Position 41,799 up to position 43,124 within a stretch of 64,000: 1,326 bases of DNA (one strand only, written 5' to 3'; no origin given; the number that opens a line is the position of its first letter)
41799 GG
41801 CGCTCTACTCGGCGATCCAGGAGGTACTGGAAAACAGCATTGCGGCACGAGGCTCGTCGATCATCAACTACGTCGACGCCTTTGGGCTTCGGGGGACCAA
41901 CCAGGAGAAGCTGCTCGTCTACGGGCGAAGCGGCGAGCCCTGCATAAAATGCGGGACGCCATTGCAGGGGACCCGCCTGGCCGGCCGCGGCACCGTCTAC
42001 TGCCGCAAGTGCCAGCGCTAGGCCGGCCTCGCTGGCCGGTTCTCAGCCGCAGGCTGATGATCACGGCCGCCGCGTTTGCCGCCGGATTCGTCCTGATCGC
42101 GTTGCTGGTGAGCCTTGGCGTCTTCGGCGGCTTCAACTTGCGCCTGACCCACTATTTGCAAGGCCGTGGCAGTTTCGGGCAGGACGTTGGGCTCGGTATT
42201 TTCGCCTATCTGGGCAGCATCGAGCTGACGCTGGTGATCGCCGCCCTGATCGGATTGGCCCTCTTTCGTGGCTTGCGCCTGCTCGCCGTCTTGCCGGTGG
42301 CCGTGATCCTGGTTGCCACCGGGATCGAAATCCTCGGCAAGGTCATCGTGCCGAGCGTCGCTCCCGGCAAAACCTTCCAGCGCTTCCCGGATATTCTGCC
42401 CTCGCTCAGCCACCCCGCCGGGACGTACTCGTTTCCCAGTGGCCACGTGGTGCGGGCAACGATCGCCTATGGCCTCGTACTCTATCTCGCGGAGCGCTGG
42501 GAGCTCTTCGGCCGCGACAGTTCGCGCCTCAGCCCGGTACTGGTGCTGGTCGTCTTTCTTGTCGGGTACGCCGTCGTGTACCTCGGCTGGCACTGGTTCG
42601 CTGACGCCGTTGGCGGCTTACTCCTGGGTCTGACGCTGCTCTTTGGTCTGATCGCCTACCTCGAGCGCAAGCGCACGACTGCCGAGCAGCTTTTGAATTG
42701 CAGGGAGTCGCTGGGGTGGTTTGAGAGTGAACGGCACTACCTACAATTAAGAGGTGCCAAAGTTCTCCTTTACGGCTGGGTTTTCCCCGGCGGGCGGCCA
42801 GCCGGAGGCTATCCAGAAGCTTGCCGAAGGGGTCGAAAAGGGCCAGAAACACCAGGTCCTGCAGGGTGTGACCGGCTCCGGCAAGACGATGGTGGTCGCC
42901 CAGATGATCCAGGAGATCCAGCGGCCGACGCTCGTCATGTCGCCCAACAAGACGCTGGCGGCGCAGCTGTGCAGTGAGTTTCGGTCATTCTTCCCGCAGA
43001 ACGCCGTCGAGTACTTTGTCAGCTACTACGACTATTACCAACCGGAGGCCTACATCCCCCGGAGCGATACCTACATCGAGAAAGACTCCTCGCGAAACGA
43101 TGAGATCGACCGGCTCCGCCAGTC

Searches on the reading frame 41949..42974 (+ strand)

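Call 3: search_protein_families(library=pfam, proteins=[window:41949-42974:+], max_evalue=0.01)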
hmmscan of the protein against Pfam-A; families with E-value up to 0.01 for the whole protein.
window:41949-42974:+ (342 aa): 3 families
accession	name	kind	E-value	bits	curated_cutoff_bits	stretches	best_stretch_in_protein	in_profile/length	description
PF01569.27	PAP2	-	4.9e-15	55.9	27.2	1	117-240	6-127/130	PAP2 superfamily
PF14378.12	PAP2_3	-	4.8e-08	33.5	27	1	95-229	43-186/190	PAP2 superfamily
PF07760.16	DUF1616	-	0.009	15.7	31.6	1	199-250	76-127/307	Protein of unknown function (DUF1616)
